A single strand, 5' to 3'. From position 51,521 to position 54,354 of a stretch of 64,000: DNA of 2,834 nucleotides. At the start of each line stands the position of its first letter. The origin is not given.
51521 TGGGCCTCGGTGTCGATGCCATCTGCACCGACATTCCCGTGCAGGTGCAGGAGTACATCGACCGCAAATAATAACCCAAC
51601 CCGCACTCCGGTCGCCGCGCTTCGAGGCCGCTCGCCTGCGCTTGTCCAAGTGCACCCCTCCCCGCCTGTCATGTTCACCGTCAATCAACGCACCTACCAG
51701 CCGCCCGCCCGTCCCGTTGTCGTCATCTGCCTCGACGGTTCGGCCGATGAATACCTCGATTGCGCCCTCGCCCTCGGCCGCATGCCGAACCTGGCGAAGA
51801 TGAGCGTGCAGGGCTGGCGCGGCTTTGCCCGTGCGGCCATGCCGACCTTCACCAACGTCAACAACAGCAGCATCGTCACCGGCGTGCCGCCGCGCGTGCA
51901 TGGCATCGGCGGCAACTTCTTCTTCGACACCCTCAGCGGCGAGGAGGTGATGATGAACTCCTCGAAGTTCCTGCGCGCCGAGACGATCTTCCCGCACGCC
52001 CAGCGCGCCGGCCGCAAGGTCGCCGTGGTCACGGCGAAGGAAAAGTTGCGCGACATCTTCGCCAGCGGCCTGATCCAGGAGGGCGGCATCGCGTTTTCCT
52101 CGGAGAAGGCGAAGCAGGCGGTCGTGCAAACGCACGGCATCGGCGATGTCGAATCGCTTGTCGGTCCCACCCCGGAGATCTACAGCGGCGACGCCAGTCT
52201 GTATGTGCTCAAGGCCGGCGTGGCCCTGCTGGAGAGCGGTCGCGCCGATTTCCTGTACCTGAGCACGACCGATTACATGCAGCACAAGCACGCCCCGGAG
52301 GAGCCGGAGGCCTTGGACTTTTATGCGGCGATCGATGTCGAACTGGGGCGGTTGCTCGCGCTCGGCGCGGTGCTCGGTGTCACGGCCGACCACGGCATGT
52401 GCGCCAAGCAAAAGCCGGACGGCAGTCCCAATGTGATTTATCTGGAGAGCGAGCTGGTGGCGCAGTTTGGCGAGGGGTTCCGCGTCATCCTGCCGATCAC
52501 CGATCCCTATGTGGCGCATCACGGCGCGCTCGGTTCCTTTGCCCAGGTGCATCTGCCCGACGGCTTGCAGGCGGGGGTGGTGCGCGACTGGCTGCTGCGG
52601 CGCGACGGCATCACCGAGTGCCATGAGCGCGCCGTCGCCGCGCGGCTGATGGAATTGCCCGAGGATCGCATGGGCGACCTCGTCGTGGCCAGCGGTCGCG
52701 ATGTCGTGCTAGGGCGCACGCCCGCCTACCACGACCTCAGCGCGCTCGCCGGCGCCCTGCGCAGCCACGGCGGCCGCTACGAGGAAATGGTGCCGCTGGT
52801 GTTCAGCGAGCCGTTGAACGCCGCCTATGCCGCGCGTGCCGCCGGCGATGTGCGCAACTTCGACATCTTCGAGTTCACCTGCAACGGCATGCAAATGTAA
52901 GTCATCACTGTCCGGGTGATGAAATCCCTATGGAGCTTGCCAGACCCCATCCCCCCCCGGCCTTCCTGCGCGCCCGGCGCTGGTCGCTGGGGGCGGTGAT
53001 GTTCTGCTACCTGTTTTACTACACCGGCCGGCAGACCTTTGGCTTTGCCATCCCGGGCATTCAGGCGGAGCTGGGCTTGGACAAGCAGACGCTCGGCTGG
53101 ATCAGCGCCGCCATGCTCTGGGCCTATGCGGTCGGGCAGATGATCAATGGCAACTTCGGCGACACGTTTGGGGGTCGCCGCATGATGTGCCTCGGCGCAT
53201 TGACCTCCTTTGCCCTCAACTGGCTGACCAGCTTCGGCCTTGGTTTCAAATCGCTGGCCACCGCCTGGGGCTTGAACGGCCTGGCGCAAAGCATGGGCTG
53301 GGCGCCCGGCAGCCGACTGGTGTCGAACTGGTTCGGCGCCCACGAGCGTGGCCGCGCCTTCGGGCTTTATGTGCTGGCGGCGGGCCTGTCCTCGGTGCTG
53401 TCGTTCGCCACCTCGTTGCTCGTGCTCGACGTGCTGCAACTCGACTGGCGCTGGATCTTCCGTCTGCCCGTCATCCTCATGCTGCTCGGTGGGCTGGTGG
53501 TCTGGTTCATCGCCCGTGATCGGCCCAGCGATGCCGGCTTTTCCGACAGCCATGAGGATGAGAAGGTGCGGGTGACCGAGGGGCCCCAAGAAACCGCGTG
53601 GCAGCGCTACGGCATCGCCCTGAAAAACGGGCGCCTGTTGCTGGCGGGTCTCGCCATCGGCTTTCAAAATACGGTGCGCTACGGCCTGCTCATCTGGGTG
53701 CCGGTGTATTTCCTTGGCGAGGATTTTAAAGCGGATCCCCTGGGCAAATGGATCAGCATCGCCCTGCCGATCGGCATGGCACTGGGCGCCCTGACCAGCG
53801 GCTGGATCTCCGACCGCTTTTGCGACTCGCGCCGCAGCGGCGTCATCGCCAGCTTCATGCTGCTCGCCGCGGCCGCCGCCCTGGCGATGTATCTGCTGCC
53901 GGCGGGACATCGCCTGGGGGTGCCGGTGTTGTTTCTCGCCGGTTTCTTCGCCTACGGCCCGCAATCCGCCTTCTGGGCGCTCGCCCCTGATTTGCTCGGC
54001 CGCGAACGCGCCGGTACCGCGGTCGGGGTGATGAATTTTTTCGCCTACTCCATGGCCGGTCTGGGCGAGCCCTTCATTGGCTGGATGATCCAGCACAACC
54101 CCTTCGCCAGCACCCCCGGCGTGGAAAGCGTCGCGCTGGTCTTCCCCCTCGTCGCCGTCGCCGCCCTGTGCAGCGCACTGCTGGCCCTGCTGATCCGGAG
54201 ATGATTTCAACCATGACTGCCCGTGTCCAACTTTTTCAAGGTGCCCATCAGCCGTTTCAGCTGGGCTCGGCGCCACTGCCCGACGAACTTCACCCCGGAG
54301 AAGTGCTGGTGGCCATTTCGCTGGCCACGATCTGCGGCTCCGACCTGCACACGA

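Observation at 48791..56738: Candidate new phosphonate pathway: hydroxyethylphosphonate oxidation feeding PhnY-PhnA, without PhnW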

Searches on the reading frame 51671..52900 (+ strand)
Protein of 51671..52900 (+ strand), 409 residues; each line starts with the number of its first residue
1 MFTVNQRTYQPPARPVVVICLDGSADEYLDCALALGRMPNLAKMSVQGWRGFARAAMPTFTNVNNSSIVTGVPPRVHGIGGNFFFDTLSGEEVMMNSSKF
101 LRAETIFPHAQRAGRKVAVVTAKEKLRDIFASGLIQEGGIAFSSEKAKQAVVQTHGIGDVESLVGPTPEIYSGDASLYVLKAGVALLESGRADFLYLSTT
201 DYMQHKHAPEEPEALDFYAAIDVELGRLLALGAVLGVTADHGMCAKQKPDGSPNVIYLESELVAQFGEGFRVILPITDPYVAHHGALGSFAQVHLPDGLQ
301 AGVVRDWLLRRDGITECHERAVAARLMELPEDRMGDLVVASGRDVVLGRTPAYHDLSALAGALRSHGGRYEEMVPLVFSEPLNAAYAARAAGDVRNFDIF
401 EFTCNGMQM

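Call 4: search_protein_families(library=ncbifam, proteins=[window:51671-52900:+], max_evalue=0.001)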
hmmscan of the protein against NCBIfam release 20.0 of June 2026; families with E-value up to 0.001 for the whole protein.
window:51671-52900:+ (409 aa): 3 families
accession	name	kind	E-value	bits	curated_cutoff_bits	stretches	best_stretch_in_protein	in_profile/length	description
TIGR02335.1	hydr_PhnA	equivalog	2.9e-144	481.1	407.55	1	3-408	2-408/408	phosphonoacetate hydrolase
NF042991.1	alk_phos_PafA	equivalog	8e-07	27.8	650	0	57-94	83-120/554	alkaline phosphatase PafA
NF051873.1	AlkPhosPhoY32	equivalog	3e-05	22.7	1000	0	7-94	14-102/539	alkaline phosphatase PhoY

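Call 5: search_protein_families(library=pfam, proteins=[window:51671-52900:+], max_evalue=0.001)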
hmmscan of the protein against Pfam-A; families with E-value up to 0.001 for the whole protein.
window:51671-52900:+ (409 aa): 1 family
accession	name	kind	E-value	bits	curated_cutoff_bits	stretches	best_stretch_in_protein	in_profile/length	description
PF01663.27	Phosphodiest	-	4.9e-26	92.6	23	1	16-258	1-232/342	Type I phosphodiesterase / nucleotide pyrophosphatase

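Call 25: search_solved_structures(query=window:51671-52900:+, max_evalue=0.00001, show_alignments=1)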
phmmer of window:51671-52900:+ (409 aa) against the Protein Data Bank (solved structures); distinct sequences matched with E-value up to 0.00001: 4.
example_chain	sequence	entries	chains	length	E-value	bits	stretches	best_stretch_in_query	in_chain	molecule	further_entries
1ei6_A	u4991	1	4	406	4.8e-111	374.6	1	2-406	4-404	PHOSPHONOACETATE HYDROLASE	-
3szy_A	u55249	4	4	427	3.8e-108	365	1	2-403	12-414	phosphonoacetate hydrolase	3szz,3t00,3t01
3t02_A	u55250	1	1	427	2e-107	362.7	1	2-403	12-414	phosphonoacetate hydrolase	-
2gsn_A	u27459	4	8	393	7.4e-06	28.3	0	16-90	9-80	phosphodiesterase-nucleotide pyrophosphatase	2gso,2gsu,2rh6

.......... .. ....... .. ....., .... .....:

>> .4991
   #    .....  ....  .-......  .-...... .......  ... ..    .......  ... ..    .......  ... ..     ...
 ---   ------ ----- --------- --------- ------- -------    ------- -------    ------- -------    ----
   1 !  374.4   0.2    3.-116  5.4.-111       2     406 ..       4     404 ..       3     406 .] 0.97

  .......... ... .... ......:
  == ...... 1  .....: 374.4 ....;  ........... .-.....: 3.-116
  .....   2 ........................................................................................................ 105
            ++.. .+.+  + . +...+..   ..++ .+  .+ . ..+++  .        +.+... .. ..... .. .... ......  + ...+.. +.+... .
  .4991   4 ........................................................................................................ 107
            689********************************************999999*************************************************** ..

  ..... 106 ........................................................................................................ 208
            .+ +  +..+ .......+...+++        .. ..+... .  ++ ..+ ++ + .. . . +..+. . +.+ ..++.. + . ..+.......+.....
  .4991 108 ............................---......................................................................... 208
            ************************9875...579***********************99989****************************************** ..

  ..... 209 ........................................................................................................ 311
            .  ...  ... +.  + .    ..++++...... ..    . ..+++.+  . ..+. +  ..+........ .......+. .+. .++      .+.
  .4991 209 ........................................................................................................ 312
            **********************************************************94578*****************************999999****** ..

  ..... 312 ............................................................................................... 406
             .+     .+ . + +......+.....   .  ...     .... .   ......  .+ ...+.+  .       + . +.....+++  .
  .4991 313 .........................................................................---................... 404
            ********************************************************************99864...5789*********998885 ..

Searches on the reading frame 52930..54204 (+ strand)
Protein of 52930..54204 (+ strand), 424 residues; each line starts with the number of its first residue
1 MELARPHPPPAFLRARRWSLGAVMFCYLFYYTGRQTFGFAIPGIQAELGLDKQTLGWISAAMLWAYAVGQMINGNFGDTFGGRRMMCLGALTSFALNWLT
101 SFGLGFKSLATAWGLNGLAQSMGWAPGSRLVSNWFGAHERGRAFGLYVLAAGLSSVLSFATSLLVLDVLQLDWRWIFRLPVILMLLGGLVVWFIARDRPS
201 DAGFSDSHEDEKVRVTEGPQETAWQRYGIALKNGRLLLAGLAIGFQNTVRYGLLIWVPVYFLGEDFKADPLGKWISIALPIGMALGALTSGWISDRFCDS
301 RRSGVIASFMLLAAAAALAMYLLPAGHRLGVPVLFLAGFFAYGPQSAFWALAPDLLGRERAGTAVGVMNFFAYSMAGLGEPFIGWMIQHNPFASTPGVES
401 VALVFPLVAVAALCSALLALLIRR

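Call 4: search_protein_families(library=ncbifam, proteins=[window:52930-54204:+], max_evalue=0.001)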
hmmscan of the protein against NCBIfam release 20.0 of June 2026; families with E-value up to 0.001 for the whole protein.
window:52930-54204:+ (424 aa): 21 families
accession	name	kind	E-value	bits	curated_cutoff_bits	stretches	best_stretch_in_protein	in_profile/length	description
TIGR00881.1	2A0104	subfamily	2.7e-56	191.2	407.75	1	25-392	2-375/379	phosphoglycerate transporter protein PgtP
TIGR00893.1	2A0114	subfamily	3.6e-44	151.3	395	1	26-419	2-395/399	D-galactonate transporter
TIGR00712.1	glpT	equivalog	5.1e-37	128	632.55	1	14-390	25-411/440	glycerol-3-phosphate transporter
NF008433.0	PRK11273.1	equivalog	1.8e-30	106.5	748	1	14-389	24-410/452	glycerol-3-phosphate transporter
NF008661.1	PRK11663.1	subfamily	2.3e-30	106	564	1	20-418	32-426/439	MFS transporter family glucose-6-phosphate receptor UhpC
NF047787.1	PhglyTportPgtP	equivalog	2.7e-24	85.8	750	1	12-389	23-412/451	phosphoglycerate transporter PgtP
NF007107.1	PRK09556.1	equivalog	3.1e-22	79.2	497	1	22-375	34-398/469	hexose-6-phosphate:phosphate antiporter UhpT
TIGR00895.1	2A0115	subfamily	1.9e-19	69.9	418.55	1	35-386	34-397/398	aromatic acid/H+ symport family MFS transporter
NF008586.0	PRK11551.1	equivalog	7.4e-18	64.7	410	1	33-418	30-395/406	3-(3-hydroxy-phenyl)propionate transporter MhpT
TIGR00880.1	2_A_01_02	superfamily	4.3e-10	39.9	131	1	61-195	2-138/141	multidrug resistance protein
TIGR02332.1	HpaX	equivalog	3.5e-09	36.3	615.4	1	25-211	15-205/412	4-hydroxyphenylacetate permease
TIGR00891.1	2A0112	subfamily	6.1e-09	35.4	552.9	1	42-186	36-180/405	sialate:H+ symport family MFS transporter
TIGR00886.1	2A0108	subfamily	6.2e-08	32.1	311.7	1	44-347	28-341/368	NarK family nitrate/nitrite MFS transporter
TIGR00710.1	efflux_Bcr_CflA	subfamily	9.3e-08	31.9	200.9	1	40-260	27-232/385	Bcr/CflA family efflux MFS transporter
NF007927.0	PRK10642.1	equivalog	1.2e-06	27.6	544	1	147-323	176-346/500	glycine betaine/L-proline transporter ProP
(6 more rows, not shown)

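Call 5: search_protein_families(library=pfam, proteins=[window:52930-54204:+], max_evalue=0.001)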
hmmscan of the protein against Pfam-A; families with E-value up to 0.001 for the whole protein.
window:52930-54204:+ (424 aa): 1 family
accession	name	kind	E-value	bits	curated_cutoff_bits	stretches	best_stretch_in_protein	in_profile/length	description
PF07690.21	MFS_1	-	1.8e-52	178.9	33.4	1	23-379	1-346/347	Major Facilitator Superfamily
